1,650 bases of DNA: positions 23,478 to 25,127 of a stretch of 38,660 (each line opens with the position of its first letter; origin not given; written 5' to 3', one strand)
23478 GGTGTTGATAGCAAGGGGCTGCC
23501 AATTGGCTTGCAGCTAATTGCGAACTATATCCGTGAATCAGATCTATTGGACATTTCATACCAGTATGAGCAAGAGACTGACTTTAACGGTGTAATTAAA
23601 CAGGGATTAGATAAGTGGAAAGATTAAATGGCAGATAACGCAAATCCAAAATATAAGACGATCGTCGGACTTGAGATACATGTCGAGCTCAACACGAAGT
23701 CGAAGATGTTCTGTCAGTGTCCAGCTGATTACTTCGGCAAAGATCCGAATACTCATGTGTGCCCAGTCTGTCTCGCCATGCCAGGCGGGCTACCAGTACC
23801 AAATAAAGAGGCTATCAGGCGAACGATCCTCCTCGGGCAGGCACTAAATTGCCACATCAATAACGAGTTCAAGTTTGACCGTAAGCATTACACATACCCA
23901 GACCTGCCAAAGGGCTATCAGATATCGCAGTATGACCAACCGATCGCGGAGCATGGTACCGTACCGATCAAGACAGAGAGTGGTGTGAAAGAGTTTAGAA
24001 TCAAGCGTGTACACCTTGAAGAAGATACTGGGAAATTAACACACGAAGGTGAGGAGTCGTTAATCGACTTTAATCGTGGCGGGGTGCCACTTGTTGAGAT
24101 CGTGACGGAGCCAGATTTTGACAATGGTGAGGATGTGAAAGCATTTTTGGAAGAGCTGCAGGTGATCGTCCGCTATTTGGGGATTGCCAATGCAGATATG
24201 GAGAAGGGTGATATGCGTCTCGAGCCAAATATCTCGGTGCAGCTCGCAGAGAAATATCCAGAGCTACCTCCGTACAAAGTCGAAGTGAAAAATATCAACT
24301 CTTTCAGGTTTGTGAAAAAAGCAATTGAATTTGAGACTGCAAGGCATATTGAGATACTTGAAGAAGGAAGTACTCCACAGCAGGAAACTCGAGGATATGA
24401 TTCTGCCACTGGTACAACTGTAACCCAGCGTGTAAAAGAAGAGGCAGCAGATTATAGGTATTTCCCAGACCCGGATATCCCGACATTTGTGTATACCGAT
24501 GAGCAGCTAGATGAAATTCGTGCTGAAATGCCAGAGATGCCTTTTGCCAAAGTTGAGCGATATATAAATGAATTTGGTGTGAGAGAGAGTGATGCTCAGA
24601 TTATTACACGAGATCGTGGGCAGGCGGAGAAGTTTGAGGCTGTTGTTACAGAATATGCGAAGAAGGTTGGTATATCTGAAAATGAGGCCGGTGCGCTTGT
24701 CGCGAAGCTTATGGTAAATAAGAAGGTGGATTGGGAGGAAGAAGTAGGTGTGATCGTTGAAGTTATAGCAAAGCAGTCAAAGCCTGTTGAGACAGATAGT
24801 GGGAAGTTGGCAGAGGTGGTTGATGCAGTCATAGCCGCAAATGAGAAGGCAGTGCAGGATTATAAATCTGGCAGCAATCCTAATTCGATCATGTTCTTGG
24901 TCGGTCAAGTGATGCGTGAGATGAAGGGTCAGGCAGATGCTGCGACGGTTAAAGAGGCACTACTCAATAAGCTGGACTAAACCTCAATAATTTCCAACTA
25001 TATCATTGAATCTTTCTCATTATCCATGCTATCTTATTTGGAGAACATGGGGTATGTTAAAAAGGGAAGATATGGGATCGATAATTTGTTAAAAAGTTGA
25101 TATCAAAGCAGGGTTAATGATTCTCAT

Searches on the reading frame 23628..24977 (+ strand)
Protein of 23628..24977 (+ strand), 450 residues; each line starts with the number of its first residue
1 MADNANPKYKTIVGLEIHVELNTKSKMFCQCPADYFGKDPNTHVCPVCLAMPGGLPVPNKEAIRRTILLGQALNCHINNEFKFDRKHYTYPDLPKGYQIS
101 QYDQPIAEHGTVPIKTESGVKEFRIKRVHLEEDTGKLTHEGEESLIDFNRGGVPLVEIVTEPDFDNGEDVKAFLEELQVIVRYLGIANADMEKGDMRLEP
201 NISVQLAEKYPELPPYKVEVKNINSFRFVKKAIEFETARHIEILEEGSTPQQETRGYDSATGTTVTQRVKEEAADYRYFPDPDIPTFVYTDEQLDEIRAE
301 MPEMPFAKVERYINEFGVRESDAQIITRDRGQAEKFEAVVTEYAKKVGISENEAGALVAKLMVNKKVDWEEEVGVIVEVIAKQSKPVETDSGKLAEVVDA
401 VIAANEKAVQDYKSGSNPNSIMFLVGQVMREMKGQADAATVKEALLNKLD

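Call 10: find_encoding_contigs(protein=window:23628-24977:+, flank=10000, max_places=6)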
Protein window:23628-24977:+ (450 aa): 4 contigs read that carry it; 4 places shown.
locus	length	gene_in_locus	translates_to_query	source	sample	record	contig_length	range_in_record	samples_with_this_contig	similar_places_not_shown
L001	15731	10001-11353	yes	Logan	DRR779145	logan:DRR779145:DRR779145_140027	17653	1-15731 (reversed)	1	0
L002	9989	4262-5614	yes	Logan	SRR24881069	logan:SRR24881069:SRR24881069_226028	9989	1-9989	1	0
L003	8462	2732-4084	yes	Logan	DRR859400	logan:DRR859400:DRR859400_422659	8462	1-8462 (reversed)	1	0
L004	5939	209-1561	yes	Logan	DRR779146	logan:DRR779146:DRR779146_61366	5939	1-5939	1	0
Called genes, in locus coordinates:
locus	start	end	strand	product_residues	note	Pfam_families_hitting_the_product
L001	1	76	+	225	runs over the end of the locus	PF00702:Hydrolase, PF13419:HAD_2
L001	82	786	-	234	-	PF00702:Hydrolase, PF13419:HAD_2, PF13242:Hydrolase_like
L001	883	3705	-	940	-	-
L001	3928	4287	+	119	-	PF05172:RRM_Nup35 (weak), PF00076:RRM_1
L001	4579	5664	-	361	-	PF01594:AI-2E_transport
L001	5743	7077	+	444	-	PF02812:ELFV_dehydrog_N, PF00208:ELFV_dehydrog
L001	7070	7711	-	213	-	-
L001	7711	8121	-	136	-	PF04224:DUF417 (faint)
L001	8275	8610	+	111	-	PF20977:GatF (faint), PF02686:GatC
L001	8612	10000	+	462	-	PF01425:Amidase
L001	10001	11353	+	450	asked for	PF02934:GatB_N, PF02637:GatB_Yqey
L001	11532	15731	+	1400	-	?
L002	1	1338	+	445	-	?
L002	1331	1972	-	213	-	-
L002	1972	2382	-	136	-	PF04224:DUF417 (faint)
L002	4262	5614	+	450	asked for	PF02934:GatB_N, PF02637:GatB_Yqey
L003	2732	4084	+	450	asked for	PF02934:GatB_N, PF02637:GatB_Yqey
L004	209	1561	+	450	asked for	PF02934:GatB_N, PF02637:GatB_Yqey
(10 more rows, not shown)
